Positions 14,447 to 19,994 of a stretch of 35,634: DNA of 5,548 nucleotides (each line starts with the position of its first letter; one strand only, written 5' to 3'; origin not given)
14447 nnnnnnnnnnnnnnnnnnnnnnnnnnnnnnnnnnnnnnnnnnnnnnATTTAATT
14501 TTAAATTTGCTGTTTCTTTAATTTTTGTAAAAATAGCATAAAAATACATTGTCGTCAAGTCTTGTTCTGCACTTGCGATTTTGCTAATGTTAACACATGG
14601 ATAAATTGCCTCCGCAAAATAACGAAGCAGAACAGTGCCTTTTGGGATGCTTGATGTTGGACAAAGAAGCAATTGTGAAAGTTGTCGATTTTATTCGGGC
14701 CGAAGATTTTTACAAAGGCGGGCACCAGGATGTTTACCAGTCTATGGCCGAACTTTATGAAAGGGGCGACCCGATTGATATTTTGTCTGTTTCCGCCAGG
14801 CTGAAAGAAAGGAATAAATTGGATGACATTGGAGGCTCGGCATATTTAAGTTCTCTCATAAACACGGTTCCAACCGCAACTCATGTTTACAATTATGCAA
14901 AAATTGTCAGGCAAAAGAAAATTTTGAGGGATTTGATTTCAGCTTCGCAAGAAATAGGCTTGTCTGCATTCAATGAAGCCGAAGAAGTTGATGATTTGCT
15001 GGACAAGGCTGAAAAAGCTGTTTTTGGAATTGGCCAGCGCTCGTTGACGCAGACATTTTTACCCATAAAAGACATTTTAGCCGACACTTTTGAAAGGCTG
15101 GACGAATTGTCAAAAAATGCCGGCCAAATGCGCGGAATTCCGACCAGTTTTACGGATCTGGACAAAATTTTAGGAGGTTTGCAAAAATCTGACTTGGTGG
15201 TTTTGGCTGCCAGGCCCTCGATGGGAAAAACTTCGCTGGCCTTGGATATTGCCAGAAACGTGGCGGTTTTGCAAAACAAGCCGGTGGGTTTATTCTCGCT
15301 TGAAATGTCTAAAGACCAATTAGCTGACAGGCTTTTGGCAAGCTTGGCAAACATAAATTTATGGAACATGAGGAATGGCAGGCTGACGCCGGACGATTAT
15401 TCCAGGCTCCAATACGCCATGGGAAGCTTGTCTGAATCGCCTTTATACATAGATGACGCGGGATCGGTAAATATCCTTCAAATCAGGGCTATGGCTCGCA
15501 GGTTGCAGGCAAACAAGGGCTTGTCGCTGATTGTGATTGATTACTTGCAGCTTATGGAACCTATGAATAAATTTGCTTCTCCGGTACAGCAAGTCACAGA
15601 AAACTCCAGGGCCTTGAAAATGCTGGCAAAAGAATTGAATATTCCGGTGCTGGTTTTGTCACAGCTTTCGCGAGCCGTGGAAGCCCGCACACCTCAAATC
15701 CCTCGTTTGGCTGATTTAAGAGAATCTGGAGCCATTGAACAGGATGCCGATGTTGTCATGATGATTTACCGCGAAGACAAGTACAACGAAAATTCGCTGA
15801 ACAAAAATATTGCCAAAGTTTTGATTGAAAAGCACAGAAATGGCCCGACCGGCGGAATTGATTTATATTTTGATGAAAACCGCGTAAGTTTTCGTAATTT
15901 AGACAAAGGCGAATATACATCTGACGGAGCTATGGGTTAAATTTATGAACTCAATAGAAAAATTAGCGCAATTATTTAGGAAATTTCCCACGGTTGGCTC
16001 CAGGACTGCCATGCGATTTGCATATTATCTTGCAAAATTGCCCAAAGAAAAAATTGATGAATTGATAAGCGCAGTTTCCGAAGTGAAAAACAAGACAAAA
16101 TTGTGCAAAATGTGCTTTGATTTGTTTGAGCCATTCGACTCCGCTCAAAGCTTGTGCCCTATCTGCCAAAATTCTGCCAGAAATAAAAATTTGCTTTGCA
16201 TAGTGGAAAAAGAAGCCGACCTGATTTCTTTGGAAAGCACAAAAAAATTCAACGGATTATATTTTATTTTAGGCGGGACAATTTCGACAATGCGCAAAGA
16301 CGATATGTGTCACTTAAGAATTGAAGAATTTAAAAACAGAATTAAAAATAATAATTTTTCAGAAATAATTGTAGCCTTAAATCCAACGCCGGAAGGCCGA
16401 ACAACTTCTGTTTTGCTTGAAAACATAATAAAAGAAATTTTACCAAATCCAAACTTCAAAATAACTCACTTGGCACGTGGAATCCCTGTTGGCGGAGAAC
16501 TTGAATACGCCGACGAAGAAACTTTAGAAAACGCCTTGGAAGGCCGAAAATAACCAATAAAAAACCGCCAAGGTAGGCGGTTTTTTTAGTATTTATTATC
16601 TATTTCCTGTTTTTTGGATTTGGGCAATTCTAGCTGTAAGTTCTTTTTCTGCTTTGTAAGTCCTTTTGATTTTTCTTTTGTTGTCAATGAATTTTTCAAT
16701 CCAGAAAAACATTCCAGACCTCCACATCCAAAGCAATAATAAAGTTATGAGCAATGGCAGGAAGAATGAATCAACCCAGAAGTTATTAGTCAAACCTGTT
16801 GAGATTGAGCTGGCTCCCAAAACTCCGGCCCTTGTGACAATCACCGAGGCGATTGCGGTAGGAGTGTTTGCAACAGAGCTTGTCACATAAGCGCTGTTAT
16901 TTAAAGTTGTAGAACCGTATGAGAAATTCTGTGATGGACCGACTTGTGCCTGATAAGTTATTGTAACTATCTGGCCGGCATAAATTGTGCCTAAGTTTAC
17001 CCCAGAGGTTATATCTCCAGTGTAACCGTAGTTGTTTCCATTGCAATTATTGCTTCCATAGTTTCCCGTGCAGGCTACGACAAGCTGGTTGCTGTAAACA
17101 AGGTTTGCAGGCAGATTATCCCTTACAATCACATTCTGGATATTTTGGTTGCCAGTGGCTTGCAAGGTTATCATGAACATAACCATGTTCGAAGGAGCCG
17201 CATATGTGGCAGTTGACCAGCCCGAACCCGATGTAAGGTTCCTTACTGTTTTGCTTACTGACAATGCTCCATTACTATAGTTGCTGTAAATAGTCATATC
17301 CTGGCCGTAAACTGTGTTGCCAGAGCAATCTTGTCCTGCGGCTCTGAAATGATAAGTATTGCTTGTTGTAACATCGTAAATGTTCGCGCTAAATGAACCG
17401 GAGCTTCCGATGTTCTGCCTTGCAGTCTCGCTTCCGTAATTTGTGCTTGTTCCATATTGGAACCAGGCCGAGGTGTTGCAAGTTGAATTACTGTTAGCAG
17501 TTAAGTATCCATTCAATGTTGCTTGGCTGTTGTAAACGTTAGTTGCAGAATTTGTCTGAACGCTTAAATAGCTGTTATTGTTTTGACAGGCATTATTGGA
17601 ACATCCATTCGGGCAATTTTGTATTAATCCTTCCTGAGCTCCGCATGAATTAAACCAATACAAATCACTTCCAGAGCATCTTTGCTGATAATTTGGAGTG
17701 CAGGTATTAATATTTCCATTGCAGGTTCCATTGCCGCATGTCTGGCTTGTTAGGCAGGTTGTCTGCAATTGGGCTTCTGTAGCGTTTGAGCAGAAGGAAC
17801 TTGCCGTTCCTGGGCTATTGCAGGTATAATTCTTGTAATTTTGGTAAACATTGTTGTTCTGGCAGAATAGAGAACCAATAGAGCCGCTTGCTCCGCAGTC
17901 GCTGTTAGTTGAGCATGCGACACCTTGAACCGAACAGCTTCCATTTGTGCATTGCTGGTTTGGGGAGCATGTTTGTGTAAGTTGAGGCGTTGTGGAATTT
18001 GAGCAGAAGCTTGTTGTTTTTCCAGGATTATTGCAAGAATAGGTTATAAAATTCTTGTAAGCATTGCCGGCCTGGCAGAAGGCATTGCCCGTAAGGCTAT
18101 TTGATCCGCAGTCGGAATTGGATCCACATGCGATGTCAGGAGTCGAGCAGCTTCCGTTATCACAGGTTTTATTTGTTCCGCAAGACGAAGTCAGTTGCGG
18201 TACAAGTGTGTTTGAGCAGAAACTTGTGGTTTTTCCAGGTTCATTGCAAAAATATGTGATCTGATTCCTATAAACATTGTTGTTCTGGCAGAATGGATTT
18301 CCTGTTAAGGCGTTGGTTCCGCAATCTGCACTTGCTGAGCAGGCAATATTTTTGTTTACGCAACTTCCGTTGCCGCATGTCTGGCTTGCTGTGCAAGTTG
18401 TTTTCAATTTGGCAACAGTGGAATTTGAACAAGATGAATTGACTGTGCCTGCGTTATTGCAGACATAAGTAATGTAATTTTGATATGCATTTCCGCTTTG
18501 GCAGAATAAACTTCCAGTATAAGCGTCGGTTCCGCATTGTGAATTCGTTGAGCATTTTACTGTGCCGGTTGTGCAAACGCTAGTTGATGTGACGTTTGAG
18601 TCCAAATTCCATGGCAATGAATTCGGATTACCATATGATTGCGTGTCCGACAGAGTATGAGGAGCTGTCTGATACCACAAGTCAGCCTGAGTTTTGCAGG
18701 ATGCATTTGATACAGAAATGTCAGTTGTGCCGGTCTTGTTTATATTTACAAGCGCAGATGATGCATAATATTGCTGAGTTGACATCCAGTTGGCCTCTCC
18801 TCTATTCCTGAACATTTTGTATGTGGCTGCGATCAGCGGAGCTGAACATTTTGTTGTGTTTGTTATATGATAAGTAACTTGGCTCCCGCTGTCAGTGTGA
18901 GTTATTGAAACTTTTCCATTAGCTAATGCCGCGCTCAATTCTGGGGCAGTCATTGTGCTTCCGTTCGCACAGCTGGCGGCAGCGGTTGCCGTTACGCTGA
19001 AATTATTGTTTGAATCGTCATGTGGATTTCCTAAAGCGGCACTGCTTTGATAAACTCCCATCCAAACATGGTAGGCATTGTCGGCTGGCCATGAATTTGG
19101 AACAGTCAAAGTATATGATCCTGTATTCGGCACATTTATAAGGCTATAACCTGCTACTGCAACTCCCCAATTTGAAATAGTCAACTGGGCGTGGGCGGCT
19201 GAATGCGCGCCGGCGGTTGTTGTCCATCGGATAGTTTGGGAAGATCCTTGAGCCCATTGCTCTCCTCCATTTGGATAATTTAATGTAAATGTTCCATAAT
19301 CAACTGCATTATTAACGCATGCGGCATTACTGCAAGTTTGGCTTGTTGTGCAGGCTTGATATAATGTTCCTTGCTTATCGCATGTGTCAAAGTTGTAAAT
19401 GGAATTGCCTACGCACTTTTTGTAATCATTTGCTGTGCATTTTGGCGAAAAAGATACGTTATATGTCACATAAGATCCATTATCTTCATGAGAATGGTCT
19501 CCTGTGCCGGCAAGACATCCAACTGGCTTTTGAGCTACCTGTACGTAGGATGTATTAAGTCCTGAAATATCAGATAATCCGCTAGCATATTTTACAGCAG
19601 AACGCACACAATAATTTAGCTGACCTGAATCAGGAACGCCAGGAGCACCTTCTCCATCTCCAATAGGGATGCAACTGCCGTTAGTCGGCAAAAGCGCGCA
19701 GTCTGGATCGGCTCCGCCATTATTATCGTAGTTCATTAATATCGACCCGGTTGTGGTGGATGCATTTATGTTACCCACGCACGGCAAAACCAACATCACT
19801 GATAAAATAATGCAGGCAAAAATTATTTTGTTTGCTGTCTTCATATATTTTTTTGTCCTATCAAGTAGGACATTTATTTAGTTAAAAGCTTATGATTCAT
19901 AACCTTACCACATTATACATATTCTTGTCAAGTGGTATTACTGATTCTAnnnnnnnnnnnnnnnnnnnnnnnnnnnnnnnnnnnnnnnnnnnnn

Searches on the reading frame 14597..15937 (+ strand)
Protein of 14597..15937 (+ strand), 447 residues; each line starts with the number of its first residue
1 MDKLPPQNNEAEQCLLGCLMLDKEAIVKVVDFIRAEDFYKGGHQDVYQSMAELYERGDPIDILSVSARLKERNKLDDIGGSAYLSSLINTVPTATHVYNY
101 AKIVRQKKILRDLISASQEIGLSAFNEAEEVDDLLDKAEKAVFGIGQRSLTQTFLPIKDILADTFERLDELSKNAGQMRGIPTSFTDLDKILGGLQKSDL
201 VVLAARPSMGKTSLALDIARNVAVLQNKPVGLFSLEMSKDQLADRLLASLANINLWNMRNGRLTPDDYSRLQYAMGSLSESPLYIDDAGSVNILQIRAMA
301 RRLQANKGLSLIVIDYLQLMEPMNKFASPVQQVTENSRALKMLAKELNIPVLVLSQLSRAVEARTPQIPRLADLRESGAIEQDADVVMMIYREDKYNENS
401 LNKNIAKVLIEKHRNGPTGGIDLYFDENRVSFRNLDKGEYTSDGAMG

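Call 17: find_related_loci(query=window:14597-15937:+, collection=genome_contigs, flank=6000)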
Query window:14597-15937:+ (447 aa) in genome_contigs; peptide patterns used: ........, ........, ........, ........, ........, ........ (x = any residue, [..] = any of these).
43 stretches matched a pattern; 12 encode a relative of the query (tblastn E <= 1e-3); 12 distinct loci.
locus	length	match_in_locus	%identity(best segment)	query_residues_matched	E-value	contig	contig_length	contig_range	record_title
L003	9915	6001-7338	91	2-447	0e+0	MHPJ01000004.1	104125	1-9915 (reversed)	MAG: Candidatus Staskawiczbacteria bacterium RIFOXYB1_FULL_37_44 rifoxyb1_full_scaffold_130, whole genome shotgun sequen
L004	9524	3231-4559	89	3-445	0e+0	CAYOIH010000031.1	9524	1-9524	MAG TPA_asm: uncultured Candidatus Saccharibacteria bacterium isolate SRP178699_co1_594 genome assembly, contig: NODE_10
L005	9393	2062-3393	88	2-445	0e+0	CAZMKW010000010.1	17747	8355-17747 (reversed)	MAG TPA_asm: uncultured Candidatus Saccharibacteria bacterium isolate SRP178699_co1_461 genome assembly, contig: NODE_39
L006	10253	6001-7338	87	1-445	0e+0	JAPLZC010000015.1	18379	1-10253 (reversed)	MAG: Candidatus Staskawiczbacteria bacterium isolate LacPavin_0818_WC45_MAG_38_24 LacPavin_0818_WC45_scaffold_8431, whol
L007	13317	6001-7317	89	2-440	0e+0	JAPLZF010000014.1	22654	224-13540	MAG: Candidatus Staskawiczbacteria bacterium isolate LacPavin_0920_WC90_MAG_38_16 LacPavin_0920_WC90_scaffold_109430, wh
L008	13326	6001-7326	78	2-443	0e+0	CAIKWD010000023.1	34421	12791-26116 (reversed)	Candidatus Staskawiczbacteria bacterium isolate MJ-time_bin-8344 genome assembly, contig: bin-8344:23/31, whole genome s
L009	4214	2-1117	90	76-447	0e+0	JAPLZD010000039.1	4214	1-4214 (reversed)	MAG: Candidatus Staskawiczbacteria bacterium isolate LacPavin_0920_SED5_MAG_39_11 LacPavin_0920_SED5_scaffold_2435689, w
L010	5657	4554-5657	88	2-369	0e+0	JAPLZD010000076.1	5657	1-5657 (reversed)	MAG: Candidatus Staskawiczbacteria bacterium isolate LacPavin_0920_SED5_MAG_39_11 LacPavin_0920_SED5_scaffold_1305248, w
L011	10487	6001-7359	58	2-447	2e-174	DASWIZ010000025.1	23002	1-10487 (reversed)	MAG TPA_asm: Candidatus Paceibacterota bacterium isolate SMAG_U2882 k141_2111312, whole genome shotgun sequence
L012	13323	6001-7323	68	1-443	0e+0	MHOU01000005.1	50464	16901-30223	MAG: Candidatus Staskawiczbacteria bacterium RIFCSPHIGHO2_02_FULL_43_16 rifcsphigho2_02_scaffold_2464, whole genome shot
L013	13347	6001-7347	53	1-439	5e-157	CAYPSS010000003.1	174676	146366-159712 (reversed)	MAG TPA_asm: uncultured Gammaproteobacteria bacterium isolate binchicken_co27_474 genome assembly, contig: NODE_100_leng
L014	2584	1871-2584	53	3-240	4e-88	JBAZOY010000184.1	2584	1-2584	MAG: Syntrophales bacterium isolate SO_2017_SWC_17 scaffold_32491_c1_LP-4_2017, whole genome shotgun sequence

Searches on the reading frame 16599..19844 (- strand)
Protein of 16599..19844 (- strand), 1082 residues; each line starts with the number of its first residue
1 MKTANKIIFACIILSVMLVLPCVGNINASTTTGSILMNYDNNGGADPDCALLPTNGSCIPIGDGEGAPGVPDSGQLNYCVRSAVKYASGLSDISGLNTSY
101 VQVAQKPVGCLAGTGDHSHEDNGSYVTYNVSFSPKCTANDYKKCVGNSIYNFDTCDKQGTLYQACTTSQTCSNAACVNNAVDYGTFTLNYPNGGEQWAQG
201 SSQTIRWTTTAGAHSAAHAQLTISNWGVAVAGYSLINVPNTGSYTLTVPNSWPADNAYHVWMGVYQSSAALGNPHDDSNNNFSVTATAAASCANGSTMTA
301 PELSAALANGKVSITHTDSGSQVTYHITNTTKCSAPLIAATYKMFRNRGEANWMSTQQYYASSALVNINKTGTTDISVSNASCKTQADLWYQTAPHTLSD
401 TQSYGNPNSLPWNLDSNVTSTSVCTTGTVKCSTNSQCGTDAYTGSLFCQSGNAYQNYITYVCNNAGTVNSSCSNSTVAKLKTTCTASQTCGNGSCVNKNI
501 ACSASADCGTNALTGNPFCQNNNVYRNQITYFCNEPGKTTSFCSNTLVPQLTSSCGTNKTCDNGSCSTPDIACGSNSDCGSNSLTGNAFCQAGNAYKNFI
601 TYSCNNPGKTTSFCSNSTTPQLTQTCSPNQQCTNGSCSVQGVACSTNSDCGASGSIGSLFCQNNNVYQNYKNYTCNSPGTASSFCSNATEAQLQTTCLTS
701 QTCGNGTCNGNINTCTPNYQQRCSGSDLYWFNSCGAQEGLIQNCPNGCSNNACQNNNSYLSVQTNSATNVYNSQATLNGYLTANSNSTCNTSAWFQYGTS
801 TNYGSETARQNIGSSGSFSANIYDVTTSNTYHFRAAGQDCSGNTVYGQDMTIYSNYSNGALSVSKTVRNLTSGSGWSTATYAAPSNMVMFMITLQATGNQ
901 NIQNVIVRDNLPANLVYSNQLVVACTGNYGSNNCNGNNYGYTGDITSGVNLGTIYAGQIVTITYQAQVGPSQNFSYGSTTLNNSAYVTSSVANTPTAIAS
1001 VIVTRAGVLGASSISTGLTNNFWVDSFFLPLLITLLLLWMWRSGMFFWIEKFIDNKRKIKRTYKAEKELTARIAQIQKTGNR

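Call 82: search_protein_families(library=pfam, proteins=[window:16599-19844:-], max_evalue=0.001)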
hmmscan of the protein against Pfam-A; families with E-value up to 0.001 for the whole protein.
window:16599-19844:- (1082 aa): 1 family
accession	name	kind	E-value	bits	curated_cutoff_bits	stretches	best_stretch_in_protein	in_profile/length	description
PF10342.15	Kre9_KNH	-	0.00044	21.4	24.6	1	191-262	2-75/94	Kre9/KNH-like N-terminal Ig-like domain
